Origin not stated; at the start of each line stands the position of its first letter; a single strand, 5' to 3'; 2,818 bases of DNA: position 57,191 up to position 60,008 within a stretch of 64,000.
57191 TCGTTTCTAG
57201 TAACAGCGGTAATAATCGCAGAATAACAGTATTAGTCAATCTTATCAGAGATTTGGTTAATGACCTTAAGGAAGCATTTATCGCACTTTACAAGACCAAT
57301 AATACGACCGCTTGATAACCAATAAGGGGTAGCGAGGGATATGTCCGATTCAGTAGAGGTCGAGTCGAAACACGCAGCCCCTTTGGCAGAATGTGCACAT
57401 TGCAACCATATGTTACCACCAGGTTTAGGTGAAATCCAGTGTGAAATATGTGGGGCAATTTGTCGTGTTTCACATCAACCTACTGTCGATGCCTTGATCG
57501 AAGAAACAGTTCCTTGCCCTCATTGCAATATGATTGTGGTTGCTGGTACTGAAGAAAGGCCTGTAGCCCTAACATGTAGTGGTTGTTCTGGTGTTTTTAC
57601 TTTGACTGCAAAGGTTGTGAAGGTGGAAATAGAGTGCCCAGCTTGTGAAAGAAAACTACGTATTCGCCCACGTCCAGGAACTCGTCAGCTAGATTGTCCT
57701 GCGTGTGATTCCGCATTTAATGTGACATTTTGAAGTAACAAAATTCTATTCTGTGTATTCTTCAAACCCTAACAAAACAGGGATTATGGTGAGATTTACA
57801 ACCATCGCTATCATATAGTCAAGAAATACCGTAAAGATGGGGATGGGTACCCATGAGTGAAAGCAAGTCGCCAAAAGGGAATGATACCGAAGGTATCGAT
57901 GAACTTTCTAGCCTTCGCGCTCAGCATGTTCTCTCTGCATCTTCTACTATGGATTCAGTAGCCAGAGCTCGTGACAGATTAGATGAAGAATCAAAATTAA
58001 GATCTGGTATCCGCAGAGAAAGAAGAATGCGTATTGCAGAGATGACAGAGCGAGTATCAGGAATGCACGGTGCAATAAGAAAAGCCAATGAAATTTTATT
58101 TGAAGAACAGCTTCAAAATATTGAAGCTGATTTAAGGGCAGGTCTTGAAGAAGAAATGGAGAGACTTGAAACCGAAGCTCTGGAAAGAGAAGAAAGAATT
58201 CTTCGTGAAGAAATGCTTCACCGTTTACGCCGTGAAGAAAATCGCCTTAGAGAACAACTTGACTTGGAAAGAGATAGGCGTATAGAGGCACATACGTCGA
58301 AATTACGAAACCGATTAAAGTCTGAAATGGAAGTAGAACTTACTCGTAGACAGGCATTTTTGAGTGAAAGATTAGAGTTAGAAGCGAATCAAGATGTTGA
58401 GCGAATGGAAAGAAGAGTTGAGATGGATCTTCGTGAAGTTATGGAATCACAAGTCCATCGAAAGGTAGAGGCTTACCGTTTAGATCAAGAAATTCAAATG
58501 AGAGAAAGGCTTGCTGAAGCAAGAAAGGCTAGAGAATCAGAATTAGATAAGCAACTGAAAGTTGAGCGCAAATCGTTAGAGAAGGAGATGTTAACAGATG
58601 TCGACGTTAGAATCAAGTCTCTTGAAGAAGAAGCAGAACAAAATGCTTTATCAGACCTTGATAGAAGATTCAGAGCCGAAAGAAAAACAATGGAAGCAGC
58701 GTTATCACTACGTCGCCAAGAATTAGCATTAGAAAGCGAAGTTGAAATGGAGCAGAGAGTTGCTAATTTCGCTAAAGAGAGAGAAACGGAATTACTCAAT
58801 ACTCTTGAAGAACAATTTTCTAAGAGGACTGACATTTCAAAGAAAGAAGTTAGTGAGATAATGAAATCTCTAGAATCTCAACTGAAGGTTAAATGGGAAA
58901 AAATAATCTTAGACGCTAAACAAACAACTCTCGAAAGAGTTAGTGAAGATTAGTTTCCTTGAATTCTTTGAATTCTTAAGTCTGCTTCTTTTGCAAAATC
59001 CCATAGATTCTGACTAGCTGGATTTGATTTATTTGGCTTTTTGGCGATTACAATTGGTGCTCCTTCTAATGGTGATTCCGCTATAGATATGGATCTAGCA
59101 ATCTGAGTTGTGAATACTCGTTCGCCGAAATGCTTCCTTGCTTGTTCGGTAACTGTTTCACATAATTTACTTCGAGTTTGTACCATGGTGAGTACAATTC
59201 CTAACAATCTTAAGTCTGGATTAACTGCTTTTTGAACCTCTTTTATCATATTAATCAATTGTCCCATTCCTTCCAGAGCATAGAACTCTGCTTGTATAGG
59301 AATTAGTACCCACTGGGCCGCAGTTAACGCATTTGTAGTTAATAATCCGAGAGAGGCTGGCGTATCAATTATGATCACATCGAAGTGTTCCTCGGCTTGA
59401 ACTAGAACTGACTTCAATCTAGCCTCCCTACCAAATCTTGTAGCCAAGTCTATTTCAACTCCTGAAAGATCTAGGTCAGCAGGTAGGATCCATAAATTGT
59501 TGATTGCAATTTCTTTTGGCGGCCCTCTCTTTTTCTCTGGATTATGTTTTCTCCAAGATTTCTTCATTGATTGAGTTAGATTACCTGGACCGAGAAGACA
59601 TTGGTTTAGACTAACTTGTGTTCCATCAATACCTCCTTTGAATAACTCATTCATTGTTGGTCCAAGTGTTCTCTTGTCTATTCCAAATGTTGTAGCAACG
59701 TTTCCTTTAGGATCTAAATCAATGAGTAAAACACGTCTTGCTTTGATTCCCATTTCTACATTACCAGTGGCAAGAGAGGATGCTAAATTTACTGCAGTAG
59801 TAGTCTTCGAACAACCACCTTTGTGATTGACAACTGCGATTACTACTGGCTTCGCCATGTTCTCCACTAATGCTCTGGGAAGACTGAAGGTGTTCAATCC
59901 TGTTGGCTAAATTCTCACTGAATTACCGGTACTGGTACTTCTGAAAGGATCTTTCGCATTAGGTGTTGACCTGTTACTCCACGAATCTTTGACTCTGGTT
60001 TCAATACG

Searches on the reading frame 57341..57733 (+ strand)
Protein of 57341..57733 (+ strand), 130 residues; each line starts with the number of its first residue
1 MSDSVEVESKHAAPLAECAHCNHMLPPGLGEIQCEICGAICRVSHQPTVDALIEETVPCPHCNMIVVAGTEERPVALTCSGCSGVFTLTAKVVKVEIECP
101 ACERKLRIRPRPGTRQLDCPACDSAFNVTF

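Call 37: search_protein_families(library=pfam, proteins=[window:57341-57733:+], max_evalue=0.1)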
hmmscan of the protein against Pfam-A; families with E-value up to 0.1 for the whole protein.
window:57341-57733:+ (130 aa): 11 families
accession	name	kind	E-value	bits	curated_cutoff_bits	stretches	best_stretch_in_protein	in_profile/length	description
PF07191.17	Zn_ribbon_6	-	2.7e-05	24.5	25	1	58-123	2-56/67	Double zinc ribbon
PF01155.25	HypA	-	0.0013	19.2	28.9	1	87-125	61-95/112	Hydrogenase/urease nickel incorporation, metallochaperone, hypA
PF22289.1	DmmA-like_C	-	0.0013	19.1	27.4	0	78-109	3-31/44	Dimethylamine monooxygenase subunit DmmA-like, C-terminal domain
PF13717.11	Zn_ribbon_4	-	0.0014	18.9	30.3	1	97-127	3-36/36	zinc-ribbon domain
PF12773.13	DZR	-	0.0048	17.5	27.3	0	97-126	13-34/45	Double zinc ribbon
PF15777.11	Anti-TRAP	-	0.012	16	32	1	95-123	9-37/59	Tryptophan RNA-binding attenuator protein inhibitory protein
PF24042.1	DUF7351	-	0.018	15.2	31.2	1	98-126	3-31/177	Domain of unknown function (DUF7351)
PF23548.1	Zn_ribbon_FGT1_2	-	0.019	15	27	0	76-106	2-30/35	FORGETTER1 second zinc ribbon domain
PF09723.15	Zn_ribbon_8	-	0.028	14.9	34.4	0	79-106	8-37/41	Zinc ribbon domain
PF05129.18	Zn_ribbon_Elf1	-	0.098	13.2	29.8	0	53-94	19-64/79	Transcription elongation factor Elf1 like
PF23454.1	Zn_ribbon_Brz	-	0.099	13.7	27.9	0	113-129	2-18/58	Transcriptional regulator Brz zinc beta ribbon domain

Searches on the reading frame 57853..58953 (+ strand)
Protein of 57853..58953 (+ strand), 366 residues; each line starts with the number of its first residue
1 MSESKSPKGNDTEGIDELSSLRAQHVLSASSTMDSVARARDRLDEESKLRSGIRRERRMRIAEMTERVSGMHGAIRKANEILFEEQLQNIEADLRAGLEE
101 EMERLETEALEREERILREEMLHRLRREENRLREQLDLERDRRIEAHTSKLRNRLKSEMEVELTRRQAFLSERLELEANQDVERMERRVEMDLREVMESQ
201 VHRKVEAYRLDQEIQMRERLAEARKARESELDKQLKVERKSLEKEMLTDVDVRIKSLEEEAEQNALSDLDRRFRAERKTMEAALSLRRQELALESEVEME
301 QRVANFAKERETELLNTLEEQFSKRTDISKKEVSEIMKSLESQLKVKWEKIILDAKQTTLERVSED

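Call 37: search_protein_families(library=pfam, proteins=[window:57853-58953:+], max_evalue=0.1)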
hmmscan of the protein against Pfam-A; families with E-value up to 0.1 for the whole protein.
window:57853-58953:+ (366 aa): 1 family
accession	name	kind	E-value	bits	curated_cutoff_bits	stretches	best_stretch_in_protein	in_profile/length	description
PF22657.2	SSB_1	-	0.041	14.5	27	0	172-227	27-82/91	Another single-strand binding protein family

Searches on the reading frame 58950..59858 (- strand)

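Call 37: search_protein_families(library=pfam, proteins=[window:58950-59858:-], max_evalue=0.1)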
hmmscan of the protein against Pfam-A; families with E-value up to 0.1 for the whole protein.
window:58950-59858:- (302 aa): 8 families
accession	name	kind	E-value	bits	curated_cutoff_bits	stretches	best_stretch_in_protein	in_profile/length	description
PF13614.12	AAA_31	-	2.5e-45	155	27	1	6-217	3-176/177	AAA domain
PF01656.29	CbiA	-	5e-19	68.9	25.4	1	7-269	1-125/125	CobQ/CobB/MinD/ParA nucleotide binding domain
PF09140.17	MipZ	-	8.1e-09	35.6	20.7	2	145-203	86-144/262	ATPase MipZ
PF10609.15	ParA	-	4.5e-06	26.7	27.1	1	6-38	5-37/246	NUBPL iron-transfer P-loop NTPase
PF02374.21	ArsA_ATPase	-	0.00064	19.5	24.3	1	9-236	5-197/305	Anion-transporting ATPase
PF13481.12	AAA_25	-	0.006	16.7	27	1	13-49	41-81/195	AAA domain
PF00142.24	Fer4_NifH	-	0.014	15.3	25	0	10-55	5-43/271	4Fe-4S iron sulfur cluster binding proteins, NifH/frxC family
PF06564.18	CBP_BcsQ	-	0.029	14.4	21.3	0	141-190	98-147/234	Cellulose biosynthesis protein BcsQ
